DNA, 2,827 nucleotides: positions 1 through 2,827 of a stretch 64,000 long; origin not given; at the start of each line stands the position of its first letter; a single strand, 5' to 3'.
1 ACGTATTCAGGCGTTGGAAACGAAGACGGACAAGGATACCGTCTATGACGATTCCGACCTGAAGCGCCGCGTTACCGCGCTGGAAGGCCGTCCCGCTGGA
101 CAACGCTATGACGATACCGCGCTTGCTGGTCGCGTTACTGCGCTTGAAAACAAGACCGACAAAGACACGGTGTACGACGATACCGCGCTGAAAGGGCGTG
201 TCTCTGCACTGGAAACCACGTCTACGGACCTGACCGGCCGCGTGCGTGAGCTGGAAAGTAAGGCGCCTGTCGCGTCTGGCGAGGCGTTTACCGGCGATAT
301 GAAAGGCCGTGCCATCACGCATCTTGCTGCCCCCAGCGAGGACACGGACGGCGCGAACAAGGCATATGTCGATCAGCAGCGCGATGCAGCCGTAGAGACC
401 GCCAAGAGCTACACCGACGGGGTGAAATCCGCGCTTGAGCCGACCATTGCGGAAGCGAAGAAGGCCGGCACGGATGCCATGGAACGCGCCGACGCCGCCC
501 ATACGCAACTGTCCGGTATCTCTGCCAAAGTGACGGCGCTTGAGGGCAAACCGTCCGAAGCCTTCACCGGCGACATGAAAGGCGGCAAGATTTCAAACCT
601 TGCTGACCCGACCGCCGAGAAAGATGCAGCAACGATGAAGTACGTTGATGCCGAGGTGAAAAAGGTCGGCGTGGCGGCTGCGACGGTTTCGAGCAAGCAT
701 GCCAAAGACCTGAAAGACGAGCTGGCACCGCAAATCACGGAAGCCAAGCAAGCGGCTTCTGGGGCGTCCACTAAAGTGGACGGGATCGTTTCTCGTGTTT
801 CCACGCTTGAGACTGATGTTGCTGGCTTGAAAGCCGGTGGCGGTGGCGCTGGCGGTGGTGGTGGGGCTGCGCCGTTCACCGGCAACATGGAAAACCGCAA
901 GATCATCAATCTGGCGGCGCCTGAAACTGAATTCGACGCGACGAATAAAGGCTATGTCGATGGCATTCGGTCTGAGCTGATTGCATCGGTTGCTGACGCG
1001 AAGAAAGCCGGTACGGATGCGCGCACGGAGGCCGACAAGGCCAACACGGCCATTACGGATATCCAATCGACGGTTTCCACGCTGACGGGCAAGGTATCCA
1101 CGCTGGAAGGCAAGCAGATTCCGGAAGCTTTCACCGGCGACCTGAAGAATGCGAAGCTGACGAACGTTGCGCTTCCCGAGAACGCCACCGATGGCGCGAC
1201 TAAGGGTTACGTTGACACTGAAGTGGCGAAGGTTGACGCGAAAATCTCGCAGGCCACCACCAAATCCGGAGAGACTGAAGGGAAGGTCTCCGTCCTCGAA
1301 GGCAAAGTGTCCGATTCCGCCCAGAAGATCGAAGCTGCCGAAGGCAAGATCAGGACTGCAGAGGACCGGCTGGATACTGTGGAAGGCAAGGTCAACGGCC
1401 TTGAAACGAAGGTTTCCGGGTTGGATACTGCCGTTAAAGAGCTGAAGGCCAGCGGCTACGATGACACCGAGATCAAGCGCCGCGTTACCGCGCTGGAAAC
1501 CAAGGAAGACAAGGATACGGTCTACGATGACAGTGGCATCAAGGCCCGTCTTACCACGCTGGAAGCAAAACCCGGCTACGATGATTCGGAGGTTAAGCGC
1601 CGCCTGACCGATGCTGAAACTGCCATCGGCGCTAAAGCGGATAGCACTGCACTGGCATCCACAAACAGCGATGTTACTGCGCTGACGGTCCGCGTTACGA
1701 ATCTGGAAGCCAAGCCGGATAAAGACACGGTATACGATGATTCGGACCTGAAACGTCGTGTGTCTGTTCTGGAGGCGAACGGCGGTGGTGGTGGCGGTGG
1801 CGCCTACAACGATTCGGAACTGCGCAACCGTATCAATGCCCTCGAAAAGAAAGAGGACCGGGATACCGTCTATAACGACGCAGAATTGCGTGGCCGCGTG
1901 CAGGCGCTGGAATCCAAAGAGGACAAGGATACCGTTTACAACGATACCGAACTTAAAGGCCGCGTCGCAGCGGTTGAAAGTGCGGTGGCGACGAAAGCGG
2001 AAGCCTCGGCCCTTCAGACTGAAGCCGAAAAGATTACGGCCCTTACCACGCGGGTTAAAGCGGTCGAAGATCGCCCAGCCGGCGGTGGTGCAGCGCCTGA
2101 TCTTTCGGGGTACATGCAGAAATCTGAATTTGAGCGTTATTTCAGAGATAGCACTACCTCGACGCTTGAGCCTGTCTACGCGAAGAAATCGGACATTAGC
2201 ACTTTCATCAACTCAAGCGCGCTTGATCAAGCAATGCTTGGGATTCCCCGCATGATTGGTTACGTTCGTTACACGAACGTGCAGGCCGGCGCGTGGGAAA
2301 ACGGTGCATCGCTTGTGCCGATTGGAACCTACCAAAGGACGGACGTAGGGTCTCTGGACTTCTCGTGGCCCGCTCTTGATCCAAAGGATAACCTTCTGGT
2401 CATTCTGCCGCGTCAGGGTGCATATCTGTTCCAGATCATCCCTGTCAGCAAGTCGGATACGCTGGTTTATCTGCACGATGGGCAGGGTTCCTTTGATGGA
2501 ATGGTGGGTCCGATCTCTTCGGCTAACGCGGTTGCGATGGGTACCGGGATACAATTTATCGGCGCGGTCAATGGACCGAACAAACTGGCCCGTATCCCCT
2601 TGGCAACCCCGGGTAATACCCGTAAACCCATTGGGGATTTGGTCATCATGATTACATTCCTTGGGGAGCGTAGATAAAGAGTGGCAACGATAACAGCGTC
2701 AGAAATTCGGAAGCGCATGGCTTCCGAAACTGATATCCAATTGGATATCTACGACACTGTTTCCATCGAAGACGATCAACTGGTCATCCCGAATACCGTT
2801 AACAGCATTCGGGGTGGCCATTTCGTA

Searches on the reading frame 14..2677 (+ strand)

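Call 55: search_protein_families(library=phrogs, proteins=[window:14-2677:+], max_evalue=0.00001)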
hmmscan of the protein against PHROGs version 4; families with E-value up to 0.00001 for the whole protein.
window:14-2677:+ (887 aa): 11 families
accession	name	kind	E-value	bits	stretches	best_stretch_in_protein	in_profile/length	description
phrog_32123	-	unknown function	5.2e-19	68.9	0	482-535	155-217/532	-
phrog_2647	-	head and packaging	1.2e-16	61.7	0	331-406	34-110/336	head decoration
phrog_2710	-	tail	3.2e-14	53.3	0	176-275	118-178/781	tail fiber protein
phrog_11338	-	tail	1.7e-12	48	0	181-221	336-378/380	tail fiber protein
phrog_1640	-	tail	2.1e-11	44.7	0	186-221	135-175/765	tail protein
phrog_6518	-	tail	2.8e-10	39.9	0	181-233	125-174/793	tail fiber protein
phrog_27035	-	unknown function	6.2e-08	33.8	0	441-523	21-94/260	-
phrog_30390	-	unknown function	9.2e-08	32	0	186-218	398-430/766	-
phrog_11393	-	tail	3e-07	30.5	0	183-230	112-143/538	tail fiber protein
phrog_23640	-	unknown function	1.9e-06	28.9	0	640-666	16-42/92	-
phrog_4896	-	other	2.1e-06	28.4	0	430-566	142-276/291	glycerophosphoryl diester phosphodiesterase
